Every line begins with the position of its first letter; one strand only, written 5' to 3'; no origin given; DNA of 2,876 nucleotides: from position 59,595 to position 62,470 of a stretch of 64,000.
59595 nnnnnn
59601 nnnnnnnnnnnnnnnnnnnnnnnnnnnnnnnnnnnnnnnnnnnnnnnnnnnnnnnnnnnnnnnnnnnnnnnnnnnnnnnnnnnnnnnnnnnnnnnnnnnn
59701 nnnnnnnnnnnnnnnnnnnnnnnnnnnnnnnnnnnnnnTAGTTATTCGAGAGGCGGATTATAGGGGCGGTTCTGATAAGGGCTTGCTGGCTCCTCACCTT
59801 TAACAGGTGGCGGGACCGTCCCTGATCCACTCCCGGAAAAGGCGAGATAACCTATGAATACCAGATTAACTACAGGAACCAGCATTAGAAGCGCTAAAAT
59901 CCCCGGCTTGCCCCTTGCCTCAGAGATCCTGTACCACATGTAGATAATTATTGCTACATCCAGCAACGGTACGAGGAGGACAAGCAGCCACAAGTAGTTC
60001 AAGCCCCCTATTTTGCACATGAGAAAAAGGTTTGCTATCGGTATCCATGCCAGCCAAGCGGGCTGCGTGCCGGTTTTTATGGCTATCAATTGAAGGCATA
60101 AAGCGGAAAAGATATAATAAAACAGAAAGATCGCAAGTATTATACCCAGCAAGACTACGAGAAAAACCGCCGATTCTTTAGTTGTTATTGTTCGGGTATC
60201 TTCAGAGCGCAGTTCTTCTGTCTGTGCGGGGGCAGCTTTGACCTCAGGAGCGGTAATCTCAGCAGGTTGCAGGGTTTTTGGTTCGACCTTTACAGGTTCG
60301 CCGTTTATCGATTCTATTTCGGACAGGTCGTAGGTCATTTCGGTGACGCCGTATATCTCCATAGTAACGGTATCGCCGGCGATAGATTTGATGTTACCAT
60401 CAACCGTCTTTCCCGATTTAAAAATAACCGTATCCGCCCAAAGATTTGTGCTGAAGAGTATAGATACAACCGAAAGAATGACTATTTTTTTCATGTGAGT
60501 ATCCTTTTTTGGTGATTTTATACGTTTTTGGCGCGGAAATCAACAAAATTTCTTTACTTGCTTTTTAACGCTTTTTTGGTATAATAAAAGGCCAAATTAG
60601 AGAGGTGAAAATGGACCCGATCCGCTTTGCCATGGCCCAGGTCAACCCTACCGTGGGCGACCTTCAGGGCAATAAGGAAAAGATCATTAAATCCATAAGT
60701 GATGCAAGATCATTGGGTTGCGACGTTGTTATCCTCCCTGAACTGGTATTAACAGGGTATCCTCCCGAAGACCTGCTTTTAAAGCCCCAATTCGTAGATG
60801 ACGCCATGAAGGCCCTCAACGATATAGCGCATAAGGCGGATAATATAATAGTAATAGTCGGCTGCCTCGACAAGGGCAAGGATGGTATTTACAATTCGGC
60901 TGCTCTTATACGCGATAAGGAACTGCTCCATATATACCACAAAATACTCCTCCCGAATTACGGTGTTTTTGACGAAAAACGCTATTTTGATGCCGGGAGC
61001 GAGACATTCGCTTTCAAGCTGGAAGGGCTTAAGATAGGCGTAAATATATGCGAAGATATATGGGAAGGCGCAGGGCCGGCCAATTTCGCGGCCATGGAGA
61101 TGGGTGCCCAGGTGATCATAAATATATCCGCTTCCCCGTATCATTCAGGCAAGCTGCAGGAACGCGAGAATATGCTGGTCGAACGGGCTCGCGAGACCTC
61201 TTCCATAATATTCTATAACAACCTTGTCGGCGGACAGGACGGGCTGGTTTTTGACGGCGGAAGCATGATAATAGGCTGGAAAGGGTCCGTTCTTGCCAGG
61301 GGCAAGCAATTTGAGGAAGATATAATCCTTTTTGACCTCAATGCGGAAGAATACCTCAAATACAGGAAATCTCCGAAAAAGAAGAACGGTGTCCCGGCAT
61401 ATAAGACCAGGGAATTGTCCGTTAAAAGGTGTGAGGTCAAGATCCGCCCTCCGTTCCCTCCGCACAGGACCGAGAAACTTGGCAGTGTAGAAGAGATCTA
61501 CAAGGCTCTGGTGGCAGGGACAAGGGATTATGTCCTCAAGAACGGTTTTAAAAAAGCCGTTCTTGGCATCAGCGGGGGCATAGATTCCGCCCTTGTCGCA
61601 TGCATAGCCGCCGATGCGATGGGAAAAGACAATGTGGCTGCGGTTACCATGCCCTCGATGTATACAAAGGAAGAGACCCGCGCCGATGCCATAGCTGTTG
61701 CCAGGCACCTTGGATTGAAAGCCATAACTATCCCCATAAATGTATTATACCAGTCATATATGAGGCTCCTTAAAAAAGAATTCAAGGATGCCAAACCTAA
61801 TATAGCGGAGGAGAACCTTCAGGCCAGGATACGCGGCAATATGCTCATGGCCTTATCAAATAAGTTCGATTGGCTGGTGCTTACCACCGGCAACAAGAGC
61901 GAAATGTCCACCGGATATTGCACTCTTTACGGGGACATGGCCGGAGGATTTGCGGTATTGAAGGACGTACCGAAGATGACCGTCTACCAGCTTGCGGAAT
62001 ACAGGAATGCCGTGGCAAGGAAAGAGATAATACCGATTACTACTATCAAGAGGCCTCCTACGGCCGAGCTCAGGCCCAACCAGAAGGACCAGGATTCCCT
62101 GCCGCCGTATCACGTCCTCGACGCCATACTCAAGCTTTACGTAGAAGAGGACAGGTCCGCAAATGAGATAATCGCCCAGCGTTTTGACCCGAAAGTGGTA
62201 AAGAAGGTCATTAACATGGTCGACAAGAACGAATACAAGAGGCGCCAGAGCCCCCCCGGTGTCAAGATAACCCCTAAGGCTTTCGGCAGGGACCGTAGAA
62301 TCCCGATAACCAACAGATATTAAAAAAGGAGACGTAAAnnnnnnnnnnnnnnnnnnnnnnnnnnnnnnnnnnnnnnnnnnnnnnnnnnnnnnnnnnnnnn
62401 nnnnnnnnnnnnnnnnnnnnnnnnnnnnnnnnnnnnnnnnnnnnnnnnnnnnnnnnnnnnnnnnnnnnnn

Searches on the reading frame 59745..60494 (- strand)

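Call 64: search_protein_families(library=pfam, proteins=[window:59745-60494:-], max_evalue=0.01)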
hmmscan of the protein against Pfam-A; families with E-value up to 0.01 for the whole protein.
window:59745-60494:- (250 aa): 1 family
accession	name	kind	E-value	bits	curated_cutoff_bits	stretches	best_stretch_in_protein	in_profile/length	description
PF18936.5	DUF5684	-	1.2e-07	32.7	27.4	1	147-220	1-73/81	Family of unknown function (DUF5684)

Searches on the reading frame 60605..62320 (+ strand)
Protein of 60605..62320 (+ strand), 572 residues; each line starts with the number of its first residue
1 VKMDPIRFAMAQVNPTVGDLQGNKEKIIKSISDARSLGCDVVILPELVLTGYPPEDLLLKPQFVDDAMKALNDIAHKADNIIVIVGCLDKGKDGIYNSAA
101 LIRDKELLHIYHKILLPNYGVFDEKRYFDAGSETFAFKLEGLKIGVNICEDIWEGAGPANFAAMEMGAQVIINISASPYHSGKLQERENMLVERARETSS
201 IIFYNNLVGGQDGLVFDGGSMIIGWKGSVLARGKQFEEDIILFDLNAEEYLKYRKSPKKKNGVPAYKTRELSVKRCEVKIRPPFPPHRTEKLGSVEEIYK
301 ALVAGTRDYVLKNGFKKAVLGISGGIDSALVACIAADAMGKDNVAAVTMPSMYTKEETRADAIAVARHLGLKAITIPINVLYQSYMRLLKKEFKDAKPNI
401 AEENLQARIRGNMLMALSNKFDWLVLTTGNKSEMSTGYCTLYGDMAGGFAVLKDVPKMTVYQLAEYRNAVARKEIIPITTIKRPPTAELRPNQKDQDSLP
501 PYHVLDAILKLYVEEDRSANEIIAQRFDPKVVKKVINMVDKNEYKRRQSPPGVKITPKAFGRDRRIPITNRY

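Call 13: search_protein_families(library=pfam, proteins=[window:60605-62320:+], max_evalue=0.0001)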
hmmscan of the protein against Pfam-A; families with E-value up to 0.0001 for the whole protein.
window:60605-62320:+ (572 aa): 2 families
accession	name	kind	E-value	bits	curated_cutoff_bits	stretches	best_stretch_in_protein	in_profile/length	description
PF02540.23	NAD_synthase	-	8.4e-78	261.3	21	1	299-548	2-241/242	NAD synthase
PF00795.27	CN_hydrolase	-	1.6e-32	113.3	23.2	1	9-252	3-253/256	Carbon-nitrogen hydrolase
